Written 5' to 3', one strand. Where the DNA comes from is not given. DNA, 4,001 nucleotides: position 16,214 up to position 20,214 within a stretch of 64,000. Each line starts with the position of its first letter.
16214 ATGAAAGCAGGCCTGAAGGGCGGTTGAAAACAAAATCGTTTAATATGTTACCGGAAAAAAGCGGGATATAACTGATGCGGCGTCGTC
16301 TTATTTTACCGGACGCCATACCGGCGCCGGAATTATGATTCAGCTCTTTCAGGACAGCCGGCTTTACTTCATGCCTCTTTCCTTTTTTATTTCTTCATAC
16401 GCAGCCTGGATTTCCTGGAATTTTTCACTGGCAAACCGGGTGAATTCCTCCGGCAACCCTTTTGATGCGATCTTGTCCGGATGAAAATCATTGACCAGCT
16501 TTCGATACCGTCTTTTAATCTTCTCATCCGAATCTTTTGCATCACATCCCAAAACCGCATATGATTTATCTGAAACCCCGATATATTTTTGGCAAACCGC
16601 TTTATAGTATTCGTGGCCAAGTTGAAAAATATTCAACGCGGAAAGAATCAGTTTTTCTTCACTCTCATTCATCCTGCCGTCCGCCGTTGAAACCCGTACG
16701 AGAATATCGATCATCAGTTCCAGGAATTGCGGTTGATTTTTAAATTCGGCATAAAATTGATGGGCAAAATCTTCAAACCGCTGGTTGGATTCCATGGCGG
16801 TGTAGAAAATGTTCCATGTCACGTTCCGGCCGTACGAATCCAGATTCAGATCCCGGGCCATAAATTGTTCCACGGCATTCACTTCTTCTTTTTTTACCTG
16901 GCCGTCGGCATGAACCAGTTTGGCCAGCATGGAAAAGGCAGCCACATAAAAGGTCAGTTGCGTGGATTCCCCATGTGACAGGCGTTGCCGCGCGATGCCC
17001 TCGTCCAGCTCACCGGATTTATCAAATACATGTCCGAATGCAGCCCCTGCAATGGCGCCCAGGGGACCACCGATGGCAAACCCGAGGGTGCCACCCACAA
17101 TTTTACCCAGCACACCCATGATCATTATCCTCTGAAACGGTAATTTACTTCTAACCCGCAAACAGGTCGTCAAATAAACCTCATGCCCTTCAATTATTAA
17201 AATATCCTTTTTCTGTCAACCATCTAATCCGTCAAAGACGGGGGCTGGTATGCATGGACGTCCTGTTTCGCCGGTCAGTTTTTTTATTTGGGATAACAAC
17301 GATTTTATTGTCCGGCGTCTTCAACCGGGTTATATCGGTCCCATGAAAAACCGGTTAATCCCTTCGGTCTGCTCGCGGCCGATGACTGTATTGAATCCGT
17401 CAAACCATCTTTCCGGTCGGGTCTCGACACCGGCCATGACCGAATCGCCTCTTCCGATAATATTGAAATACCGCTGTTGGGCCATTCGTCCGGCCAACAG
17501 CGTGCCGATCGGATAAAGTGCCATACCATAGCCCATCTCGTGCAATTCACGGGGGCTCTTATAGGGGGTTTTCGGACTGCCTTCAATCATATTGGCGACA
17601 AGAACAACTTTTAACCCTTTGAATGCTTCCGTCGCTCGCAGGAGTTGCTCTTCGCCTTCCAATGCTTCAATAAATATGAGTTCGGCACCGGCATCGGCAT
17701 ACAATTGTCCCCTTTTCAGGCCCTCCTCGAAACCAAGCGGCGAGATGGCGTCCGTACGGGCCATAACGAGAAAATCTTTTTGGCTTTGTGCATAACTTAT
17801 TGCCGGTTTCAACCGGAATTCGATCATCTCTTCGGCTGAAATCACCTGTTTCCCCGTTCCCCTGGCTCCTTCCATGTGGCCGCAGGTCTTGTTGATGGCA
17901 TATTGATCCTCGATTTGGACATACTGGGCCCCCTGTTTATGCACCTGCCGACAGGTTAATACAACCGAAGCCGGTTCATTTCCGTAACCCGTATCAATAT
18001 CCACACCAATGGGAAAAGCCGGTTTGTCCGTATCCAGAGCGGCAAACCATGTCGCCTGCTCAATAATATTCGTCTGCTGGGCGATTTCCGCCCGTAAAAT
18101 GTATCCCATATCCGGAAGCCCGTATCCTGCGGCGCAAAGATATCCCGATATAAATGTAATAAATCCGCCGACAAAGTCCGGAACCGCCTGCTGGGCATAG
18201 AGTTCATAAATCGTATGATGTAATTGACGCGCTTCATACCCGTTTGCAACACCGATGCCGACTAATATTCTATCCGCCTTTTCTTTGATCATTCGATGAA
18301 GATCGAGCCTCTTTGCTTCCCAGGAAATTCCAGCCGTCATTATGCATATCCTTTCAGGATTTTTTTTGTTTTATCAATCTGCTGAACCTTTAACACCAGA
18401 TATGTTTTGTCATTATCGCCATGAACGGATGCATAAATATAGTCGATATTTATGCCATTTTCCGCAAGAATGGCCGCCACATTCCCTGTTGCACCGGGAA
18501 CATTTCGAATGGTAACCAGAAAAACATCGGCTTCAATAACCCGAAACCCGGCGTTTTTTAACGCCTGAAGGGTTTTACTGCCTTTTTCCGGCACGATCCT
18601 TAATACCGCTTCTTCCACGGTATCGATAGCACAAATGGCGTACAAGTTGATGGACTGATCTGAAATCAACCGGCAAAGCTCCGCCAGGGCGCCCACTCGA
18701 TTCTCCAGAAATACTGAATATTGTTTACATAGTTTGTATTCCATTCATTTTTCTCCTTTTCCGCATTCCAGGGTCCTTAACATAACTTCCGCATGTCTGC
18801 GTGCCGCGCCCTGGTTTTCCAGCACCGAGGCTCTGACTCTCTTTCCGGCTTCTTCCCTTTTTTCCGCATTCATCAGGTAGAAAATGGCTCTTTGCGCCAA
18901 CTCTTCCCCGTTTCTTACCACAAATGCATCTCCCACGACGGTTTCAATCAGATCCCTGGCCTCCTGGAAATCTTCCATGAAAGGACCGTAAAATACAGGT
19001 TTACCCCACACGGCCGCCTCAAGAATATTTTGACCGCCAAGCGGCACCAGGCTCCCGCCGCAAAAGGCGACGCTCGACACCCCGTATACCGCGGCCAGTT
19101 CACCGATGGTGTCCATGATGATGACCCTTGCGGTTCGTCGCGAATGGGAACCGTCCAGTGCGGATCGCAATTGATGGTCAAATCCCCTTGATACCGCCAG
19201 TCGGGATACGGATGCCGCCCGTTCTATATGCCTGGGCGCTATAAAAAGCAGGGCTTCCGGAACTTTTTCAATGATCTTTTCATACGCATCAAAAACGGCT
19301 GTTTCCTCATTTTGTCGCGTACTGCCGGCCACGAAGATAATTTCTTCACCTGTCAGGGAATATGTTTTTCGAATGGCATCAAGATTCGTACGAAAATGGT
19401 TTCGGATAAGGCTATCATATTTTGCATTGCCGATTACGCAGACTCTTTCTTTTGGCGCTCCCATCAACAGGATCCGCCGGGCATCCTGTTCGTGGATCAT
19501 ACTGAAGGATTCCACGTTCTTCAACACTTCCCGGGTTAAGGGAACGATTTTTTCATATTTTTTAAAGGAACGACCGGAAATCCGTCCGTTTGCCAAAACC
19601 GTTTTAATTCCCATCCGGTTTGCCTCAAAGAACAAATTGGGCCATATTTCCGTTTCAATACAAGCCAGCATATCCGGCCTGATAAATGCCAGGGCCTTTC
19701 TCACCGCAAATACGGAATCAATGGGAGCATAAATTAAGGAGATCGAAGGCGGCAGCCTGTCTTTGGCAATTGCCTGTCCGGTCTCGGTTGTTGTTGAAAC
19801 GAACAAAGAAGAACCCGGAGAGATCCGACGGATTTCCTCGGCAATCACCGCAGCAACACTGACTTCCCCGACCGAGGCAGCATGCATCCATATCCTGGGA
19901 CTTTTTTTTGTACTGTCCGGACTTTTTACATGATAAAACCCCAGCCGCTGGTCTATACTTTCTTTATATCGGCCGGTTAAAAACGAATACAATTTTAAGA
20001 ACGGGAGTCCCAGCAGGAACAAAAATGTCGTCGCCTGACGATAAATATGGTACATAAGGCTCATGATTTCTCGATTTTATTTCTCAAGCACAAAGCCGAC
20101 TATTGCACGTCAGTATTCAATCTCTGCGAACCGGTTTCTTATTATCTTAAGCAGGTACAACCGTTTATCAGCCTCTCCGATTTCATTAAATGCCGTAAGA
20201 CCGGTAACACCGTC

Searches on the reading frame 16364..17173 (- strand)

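Call 30: search_protein_families(library=pfam, proteins=[window:16364-17173:-], max_evalue=0.001)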
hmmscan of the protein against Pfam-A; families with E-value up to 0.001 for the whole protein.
window:16364-17173:- (269 aa): 3 families
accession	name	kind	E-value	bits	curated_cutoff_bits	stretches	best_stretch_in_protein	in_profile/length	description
PF05099.18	TerB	-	1e-15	58.5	24.4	1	78-191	3-114/118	Tellurite resistance protein TerB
PF00226.36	DnaJ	-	7.7e-13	48.8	27.8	1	204-264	2-55/63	DnaJ domain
PF04391.17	DUF533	-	3.8e-05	23.8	29.6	0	130-190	51-109/178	Protein of unknown function (DUF533)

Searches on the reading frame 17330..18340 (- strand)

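Call 30: search_protein_families(library=pfam, proteins=[window:17330-18340:-], max_evalue=0.001)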
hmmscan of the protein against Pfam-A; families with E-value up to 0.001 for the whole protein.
window:17330-18340:- (336 aa): 2 families
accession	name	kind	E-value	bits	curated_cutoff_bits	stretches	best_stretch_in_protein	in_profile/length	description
PF13714.12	PEP_mutase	-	9.9e-25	87.9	31.5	1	64-270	35-214/240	Phosphoenolpyruvate phosphomutase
PF00463.27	ICL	-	1.3e-08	34.2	26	1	110-198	151-233/526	Isocitrate lyase family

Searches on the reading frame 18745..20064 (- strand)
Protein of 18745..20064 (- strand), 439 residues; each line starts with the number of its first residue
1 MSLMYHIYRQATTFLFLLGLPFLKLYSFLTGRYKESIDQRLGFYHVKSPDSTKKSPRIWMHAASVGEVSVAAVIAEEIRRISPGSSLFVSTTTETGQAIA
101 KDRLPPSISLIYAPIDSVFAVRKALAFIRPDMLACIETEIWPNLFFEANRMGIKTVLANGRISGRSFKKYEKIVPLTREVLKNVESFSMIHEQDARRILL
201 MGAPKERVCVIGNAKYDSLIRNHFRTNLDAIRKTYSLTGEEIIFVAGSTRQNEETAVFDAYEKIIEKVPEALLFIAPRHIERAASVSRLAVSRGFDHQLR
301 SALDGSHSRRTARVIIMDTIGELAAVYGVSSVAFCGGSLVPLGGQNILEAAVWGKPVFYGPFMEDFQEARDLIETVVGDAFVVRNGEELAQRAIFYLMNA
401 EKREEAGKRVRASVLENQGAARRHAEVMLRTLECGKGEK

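Call 30: search_protein_families(library=pfam, proteins=[window:18745-20064:-], max_evalue=0.001)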
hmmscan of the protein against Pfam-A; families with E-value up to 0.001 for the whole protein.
window:18745-20064:- (439 aa): 2 families
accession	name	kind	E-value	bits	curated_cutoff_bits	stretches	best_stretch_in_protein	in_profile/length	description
PF04413.22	Glycos_transf_N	-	3.4e-55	186.8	23.9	1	36-217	2-178/179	3-Deoxy-D-manno-octulosonic-acid transferase (kdotransferase)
PF02350.25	Epimerase_2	-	0.00073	18.9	30.6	0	176-279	114-223/347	UDP-N-acetylglucosamine 2-epimerase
